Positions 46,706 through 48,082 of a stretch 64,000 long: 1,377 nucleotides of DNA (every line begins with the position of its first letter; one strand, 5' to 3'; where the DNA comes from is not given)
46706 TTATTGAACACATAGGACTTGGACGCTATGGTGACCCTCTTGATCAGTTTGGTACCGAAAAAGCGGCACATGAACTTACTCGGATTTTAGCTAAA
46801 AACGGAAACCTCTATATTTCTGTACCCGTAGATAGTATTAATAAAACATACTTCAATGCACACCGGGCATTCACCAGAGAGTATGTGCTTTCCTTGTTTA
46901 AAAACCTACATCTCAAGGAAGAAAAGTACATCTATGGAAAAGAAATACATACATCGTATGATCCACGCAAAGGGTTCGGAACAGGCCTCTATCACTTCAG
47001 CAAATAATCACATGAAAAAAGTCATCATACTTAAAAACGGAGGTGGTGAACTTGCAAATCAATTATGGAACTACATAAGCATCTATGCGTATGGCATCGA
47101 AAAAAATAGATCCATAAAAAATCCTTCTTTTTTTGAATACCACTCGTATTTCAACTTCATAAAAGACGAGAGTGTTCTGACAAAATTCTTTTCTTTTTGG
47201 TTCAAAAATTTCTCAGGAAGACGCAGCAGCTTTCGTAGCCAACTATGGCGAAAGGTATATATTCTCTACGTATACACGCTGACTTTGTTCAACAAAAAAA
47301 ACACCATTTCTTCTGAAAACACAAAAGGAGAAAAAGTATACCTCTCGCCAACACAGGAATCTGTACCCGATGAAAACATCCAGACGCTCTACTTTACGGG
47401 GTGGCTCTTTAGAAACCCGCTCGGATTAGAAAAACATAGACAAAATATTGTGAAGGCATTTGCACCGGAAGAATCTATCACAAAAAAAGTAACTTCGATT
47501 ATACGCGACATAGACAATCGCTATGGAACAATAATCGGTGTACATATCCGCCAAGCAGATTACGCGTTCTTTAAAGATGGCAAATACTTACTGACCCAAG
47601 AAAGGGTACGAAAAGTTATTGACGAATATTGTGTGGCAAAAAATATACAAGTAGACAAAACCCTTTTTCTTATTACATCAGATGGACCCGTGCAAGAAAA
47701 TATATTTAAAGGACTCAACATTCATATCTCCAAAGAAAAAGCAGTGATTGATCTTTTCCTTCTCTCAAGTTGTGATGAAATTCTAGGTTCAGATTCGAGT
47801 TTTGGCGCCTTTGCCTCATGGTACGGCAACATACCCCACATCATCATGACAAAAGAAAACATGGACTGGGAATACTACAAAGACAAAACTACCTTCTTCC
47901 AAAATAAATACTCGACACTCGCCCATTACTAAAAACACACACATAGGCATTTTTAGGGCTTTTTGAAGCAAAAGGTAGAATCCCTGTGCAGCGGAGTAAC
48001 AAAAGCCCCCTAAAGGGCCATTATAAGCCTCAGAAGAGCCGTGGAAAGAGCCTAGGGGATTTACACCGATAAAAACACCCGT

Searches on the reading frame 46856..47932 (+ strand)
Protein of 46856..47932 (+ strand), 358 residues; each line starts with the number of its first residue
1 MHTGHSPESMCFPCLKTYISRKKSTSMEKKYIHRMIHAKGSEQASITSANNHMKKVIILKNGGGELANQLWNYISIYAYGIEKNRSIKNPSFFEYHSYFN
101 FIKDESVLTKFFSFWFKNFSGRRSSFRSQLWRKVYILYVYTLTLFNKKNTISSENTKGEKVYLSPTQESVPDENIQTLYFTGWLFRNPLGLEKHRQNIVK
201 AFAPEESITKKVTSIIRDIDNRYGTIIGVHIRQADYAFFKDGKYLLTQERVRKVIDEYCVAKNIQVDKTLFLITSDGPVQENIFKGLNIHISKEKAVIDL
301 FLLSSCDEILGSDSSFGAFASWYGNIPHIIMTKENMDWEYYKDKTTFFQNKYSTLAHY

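Call 8: search_protein_families(library=pfam, proteins=[window:46856-47932:+], max_evalue=0.001)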
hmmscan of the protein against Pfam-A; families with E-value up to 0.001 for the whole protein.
window:46856-47932:+ (358 aa): 1 family
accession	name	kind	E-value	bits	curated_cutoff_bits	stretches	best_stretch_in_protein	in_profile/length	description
PF01531.22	Glyco_transf_11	-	8.2e-07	29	23.9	1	205-342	140-285/298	Glycosyl transferase family 11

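Call 70: search_protein_families(library=pfam, proteins=[window:47012-47932:+], max_evalue=0.00001)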
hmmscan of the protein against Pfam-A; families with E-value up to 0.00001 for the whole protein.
window:47012-47932:+ (306 aa): 1 family
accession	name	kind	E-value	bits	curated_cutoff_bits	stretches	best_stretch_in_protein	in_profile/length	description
PF01531.22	Glyco_transf_11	-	5.9e-07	29.4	23.9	1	153-290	140-285/298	Glycosyl transferase family 11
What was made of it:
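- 47012..47932 (+): Divergent GT11 (fucosyltransferase-family) gene convergent on GME; candidate user of GDP-L-galactose. The likely start is M53 of ORF 46856-47932. Pfam PF01531 scores 29.4 bits against a cutoff of 23.9 (calls 8, 70).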
